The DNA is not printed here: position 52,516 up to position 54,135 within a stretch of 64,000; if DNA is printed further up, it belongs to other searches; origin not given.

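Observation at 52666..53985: A second NHLP leader copy is fused to a 370-aa squalene-cyclase/prenyltransferase-repeat protein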

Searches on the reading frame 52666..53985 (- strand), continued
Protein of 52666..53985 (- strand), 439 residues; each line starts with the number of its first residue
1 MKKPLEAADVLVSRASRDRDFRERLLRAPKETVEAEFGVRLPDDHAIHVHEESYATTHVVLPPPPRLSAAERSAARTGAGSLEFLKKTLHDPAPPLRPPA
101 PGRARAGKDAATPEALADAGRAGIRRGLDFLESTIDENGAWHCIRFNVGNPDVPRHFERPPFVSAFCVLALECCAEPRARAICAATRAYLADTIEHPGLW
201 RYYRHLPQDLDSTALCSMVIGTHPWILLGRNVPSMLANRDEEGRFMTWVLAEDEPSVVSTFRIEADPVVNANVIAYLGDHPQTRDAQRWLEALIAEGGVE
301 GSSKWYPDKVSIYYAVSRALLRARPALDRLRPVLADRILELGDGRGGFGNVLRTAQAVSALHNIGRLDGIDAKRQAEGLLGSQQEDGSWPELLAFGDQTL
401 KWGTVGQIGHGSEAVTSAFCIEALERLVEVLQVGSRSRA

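Call 59: fold_search(model_id=the predicted structure, library=pdb)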
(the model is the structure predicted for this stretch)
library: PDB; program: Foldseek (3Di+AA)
matches with E <= 10: 512; with E <= 0.001: 48
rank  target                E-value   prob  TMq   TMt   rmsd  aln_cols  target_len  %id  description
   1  9m7f_A                3.5e-12  1.00  0.58  0.50   3.5       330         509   18  Crystal structure of AsDMS D333N mutant in complex with farnesyl pyrophosphate (released 2025-09-10)
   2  9m7f_B                4.8e-12  1.00  0.57  0.48   3.6       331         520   17  Crystal structure of AsDMS D333N mutant in complex with farnesyl pyrophosphate (released 2025-09-10)
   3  9m7d_B                5.5e-12  1.00  0.56  0.49   3.8       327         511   17  Crystal structure of AsDMS D333N mutant (released 2025-09-10)
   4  9mhs_B                5.8e-12  1.00  0.57  0.50   3.4       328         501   17  Drimenol synthase (released 2025-07-16)
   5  9m7d_A                5.8e-12  1.00  0.56  0.48   3.8       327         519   17  Crystal structure of AsDMS D333N mutant (released 2025-09-10)
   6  9mhs_A                6.6e-12  1.00  0.58  0.53   3.5       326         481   18  Drimenol synthase (released 2025-07-16)
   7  9m7e_B                9.1e-12  1.00  0.58  0.51   3.5       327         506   17  Crystal structure of AsDMS D333N mutant in complex with drimenyl phosphate (released 2025-09-10)
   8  9mlo_A                2.4e-11  1.00  0.57  0.50   3.6       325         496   18  Drimenol Synthase - Farnesyl Thiol Complex (released 2025-07-16)
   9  9m7e_A                2.4e-11  1.00  0.56  0.48   3.8       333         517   17  Crystal structure of AsDMS D333N mutant in complex with drimenyl phosphate (released 2025-09-10)
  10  9mlo_B                3.1e-11  1.00  0.57  0.51   4.1       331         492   18  Drimenol Synthase - Farnesyl Thiol Complex (released 2025-07-16)
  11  6sbc                  2.8e-09  1.00  0.56  0.68   4.7       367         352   16  Structure of type II terpene cyclase MstE from Scytonema in complex with farnesyl dihydroxybenzoate (released 2020-07-15)
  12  6ij1                  3.7e-09  1.00  0.53  0.67   4.9       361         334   18  Crystal structure of a protein from Actinoplanes (released 2019-09-11)
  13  6sbf                  6.4e-09  1.00  0.55  0.69   4.6       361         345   16  Structure of type II terpene cyclase MstE_Y157F from Scytonema (apo) (released 2020-07-15)
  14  8pak_A                7.0e-09  1.00  0.54  0.66   5.3       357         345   19  Crystal Structure of a Squalene-Hopene Cyclase from Cystobacter fuscus (released 2024-06-26)
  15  6sbe                  7.3e-09  1.00  0.56  0.68   4.7       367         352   16  Structure of type II terpene cyclase MstE_D109N from Scytonema in complex with geranylgeranyl dihydroxybenzoate (substra (released 2020-07-15)
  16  8paj_A                8.0e-09  1.00  0.55  0.68   4.9       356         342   21  Crystal Structure of a Squalene-Hopene cyclase from Archangium gephyra (released 2024-06-26)
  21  8pak_B                2.2e-08  1.00  0.55  0.67   5.1       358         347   18  Crystal Structure of a Squalene-Hopene Cyclase from Cystobacter fuscus (released 2024-06-26)
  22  8paj_B                2.6e-08  1.00  0.55  0.68   5.0       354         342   21  Crystal Structure of a Squalene-Hopene cyclase from Archangium gephyra (released 2024-06-26)
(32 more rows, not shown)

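Call 62: search_solved_structures(query=A2, max_evalue=10, show_alignments=4)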
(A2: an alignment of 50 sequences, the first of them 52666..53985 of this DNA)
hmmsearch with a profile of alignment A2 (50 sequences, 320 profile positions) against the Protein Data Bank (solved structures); distinct sequences matched with E-value up to 10: 43.
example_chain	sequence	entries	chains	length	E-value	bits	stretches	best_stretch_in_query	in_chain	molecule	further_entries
1gsz_A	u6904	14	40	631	3e-27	99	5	238-291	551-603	SQUALENE--HOPENE CYCLASE | SQUALENE-HOPENE CYCLASE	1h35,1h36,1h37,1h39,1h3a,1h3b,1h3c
9mhs_B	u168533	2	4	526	7.3e-26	94.4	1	34-314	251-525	Drimenol Synthase | Haloacid dehalogenase superfamily, subfamily IA, variant 3 with third motif having DD or E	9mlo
2sqc_A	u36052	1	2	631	1.6e-25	93.3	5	238-291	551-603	SQUALENE-HOPENE CYCLASE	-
3sqc_A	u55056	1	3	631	1.6e-25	93.3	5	238-291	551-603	SQUALENE--HOPENE CYCLASE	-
9m7d_A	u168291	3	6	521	6.8e-25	91.2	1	34-314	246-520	Haloacid dehalogenase superfamily, subfamily IA, variant 3 with third motif having DD or E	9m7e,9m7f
8paj_A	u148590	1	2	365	6.3e-20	74.9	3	5-146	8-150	Squalene-hopene/tetraprenyl-beta-curcumene cyclase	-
8pak_A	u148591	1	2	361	5.6e-19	71.8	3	5-146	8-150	Squalene--hopene cyclase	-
22ty_A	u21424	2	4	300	7.2e-18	68.1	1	83-316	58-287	AstC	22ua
22tz_A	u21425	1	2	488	4.3e-17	65.6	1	83-314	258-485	AstC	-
7xq4_A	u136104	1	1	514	1.2e-16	64.1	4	236-312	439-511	SQHop_cyclase_C domain-containing protein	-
8zg0_A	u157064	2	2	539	6.9e-16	61.6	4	236-315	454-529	Squalene cyclase C-terminal domain-containing protein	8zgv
8zg1_A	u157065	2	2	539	9.5e-16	61.2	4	236-315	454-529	Squalene cyclase C-terminal domain-containing protein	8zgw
7xr7_A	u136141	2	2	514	1.4e-15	60.7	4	236-312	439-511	SQHop_cyclase_C domain-containing protein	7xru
7xqz_A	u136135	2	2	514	5.4e-15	58.7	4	236-312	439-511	SQHop_cyclase_C domain-containing protein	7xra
8zg5_A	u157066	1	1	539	4.2e-14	55.8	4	236-289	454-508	Squalene cyclase C-terminal domain-containing protein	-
6sbb_A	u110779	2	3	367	6.3e-05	25.6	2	239-288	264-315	MstE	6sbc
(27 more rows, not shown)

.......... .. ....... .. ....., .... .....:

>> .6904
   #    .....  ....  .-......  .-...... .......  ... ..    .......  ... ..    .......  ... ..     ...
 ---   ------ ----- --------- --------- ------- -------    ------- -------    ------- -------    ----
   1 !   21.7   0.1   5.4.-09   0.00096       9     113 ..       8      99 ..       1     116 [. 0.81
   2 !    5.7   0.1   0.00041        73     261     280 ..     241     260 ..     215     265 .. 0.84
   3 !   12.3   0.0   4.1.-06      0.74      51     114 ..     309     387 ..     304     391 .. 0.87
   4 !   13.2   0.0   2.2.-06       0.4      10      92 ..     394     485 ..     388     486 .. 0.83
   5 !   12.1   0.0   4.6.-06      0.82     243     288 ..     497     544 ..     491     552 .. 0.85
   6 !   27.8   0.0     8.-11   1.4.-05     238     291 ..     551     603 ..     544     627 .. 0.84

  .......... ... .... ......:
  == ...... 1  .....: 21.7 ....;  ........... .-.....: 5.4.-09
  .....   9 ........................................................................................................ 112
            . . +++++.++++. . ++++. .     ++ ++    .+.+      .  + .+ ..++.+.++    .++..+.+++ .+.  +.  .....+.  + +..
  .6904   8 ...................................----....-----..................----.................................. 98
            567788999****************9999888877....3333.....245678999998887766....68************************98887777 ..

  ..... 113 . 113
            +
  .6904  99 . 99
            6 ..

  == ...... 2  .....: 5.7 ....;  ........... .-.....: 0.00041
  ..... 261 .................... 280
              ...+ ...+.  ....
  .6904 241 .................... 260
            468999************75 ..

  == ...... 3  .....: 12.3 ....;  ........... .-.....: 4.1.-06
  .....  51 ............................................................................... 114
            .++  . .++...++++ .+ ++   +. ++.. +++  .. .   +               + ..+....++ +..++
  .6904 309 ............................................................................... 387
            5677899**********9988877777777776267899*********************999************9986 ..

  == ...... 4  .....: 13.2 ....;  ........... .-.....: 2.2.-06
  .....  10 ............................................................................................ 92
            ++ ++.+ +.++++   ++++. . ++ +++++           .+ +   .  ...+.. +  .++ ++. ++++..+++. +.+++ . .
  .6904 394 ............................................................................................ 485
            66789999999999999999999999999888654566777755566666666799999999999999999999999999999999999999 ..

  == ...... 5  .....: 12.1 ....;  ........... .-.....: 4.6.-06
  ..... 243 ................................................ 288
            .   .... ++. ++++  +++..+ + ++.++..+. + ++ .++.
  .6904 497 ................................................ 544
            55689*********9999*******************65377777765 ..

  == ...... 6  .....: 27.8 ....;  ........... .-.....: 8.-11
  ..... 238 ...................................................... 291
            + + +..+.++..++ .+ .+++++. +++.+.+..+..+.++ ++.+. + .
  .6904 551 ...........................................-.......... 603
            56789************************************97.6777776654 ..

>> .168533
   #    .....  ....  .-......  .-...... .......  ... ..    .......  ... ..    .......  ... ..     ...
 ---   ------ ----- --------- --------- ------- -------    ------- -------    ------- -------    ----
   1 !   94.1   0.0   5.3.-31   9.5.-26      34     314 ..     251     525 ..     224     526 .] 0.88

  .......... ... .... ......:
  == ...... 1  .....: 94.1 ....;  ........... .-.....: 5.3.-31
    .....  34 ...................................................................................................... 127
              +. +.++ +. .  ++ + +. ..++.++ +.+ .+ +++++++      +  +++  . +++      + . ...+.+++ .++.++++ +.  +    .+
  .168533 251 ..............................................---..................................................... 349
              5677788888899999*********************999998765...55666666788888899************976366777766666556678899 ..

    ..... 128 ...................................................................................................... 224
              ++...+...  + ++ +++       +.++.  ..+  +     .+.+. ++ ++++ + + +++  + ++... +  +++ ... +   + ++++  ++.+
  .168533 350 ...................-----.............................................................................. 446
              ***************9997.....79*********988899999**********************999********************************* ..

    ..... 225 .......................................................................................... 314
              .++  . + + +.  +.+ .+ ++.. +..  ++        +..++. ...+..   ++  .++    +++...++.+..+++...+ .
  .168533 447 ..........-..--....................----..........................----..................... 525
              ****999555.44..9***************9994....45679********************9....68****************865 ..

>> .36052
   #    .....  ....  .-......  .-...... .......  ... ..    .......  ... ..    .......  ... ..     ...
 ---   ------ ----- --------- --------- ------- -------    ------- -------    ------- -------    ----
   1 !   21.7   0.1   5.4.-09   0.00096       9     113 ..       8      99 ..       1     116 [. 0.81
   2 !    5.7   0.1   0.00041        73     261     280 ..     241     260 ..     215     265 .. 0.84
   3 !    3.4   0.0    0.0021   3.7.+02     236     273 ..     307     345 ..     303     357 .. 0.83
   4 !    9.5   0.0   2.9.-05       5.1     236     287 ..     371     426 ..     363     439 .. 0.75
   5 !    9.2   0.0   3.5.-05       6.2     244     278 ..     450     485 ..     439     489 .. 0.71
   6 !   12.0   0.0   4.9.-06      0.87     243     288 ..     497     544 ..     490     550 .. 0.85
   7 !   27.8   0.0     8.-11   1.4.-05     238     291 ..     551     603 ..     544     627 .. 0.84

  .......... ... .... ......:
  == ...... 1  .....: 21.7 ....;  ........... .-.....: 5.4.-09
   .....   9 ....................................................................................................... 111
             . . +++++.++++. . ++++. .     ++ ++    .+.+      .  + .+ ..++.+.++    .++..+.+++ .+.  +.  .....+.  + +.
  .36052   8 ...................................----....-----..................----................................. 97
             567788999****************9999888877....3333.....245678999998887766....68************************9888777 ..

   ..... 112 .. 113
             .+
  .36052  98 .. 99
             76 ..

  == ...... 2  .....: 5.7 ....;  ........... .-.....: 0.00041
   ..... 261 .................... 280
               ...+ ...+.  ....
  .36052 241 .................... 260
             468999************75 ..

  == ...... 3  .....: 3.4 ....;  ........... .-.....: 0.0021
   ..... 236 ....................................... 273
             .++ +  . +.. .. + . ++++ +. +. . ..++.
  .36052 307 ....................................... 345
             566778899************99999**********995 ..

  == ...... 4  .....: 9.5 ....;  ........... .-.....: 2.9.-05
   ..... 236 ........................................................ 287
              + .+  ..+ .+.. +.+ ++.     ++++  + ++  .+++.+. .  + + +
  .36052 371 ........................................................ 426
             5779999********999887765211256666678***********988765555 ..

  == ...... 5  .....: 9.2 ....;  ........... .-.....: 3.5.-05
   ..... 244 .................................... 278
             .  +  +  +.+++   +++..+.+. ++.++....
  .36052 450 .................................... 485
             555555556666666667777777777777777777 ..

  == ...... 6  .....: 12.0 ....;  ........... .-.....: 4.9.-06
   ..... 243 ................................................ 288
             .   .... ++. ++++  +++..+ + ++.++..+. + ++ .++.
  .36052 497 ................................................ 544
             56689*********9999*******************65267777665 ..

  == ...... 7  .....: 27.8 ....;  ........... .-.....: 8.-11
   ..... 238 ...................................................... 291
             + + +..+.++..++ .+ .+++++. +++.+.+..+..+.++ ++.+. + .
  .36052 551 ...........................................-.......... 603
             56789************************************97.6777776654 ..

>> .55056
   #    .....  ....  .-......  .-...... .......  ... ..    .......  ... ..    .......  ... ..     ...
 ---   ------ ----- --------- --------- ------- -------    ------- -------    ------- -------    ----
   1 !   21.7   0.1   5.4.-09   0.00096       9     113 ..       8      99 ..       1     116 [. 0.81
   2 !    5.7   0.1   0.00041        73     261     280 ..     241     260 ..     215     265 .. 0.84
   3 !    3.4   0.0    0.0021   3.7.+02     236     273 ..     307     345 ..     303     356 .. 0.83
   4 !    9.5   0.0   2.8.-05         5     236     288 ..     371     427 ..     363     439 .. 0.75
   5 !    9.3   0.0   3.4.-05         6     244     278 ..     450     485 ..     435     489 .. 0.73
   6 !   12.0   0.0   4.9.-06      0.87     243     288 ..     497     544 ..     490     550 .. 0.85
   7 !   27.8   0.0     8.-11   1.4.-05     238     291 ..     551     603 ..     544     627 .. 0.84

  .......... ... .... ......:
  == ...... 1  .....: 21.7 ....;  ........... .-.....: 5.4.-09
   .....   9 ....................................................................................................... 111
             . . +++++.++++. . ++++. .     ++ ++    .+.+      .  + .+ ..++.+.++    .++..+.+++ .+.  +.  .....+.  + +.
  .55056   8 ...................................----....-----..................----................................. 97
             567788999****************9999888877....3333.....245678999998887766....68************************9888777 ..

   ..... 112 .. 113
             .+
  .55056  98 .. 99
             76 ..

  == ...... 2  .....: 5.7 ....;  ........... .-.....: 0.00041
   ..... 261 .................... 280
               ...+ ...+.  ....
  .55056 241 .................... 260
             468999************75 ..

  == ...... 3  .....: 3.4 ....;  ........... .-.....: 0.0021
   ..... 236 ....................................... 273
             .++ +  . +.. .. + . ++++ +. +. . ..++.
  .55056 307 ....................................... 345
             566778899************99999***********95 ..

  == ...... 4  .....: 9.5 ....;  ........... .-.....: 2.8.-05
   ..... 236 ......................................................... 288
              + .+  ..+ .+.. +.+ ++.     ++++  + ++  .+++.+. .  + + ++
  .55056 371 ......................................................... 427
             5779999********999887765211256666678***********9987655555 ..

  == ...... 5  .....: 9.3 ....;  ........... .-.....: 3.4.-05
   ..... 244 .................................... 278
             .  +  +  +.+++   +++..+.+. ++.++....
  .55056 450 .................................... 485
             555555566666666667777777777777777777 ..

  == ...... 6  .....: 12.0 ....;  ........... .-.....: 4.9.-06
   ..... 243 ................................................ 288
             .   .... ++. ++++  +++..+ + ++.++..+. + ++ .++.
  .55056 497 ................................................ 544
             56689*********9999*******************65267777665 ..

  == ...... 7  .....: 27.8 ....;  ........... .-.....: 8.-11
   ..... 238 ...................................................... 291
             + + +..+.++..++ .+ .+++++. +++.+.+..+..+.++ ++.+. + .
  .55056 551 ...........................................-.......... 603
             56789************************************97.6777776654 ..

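Call 67: find_encoding_contigs(protein=P0122, flank=10000, max_places=3)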
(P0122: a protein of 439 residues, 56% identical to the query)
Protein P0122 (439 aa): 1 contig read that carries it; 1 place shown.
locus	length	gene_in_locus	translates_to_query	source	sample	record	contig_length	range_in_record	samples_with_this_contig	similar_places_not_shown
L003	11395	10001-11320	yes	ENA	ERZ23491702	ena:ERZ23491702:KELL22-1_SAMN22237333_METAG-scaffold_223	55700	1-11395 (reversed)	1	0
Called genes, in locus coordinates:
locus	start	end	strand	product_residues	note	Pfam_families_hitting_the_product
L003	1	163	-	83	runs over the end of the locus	PF02979:NHase_alpha (weak)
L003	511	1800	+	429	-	PF04820:Trp_halogenase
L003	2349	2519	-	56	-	-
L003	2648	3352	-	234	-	-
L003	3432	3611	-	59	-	-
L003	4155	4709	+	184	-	-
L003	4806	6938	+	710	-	PF03412:Peptidase_C39, PF00664:ABC_membrane, PF00005:ABC_tran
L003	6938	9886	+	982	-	PF00005:ABC_tran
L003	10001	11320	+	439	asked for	-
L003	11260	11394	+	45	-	?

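Call 68: find_encoding_contigs(protein=P0135, flank=8000, max_places=3)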
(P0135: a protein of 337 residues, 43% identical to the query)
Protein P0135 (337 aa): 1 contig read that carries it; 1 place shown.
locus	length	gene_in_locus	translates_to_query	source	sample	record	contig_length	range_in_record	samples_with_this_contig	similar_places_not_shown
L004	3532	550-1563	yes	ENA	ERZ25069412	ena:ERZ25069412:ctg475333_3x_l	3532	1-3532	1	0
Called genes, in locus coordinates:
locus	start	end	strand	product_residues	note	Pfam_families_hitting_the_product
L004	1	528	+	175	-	?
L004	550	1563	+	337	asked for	-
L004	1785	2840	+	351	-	PF17131:TP_0789-like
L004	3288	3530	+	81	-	?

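Call 69: find_encoding_contigs(protein=P0129, flank=8000, max_places=3)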
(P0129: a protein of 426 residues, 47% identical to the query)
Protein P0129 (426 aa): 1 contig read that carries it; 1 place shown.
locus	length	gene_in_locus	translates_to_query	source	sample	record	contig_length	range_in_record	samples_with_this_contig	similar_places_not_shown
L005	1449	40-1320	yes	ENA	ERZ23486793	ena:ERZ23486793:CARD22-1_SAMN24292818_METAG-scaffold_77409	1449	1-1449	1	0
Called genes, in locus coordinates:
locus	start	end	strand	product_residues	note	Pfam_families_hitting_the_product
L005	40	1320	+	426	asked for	-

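Call 70: find_encoding_contigs(protein=P0260, flank=8000, max_places=3)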
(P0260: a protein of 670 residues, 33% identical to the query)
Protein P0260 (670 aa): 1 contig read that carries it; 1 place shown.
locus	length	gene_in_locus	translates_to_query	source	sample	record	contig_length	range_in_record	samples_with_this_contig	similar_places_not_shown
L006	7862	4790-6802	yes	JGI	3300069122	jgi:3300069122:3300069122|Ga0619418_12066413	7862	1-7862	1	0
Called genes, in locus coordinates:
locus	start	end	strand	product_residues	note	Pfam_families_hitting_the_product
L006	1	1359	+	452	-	?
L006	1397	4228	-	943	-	PF07696:7TMR-DISMED2, PF07695:7TMR-DISM_7TM, PF00512:HisKA, PF02518:HATPase_c, PF00072:Response_reg, PF00165:HTH_AraC (faint), PF12833:HTH_18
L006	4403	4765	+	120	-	-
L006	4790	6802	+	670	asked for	-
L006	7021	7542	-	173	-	PF04542:Sigma70_r2, PF08281:Sigma70_r4_2, PF04545:Sigma70_r4 (weak)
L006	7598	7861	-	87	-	?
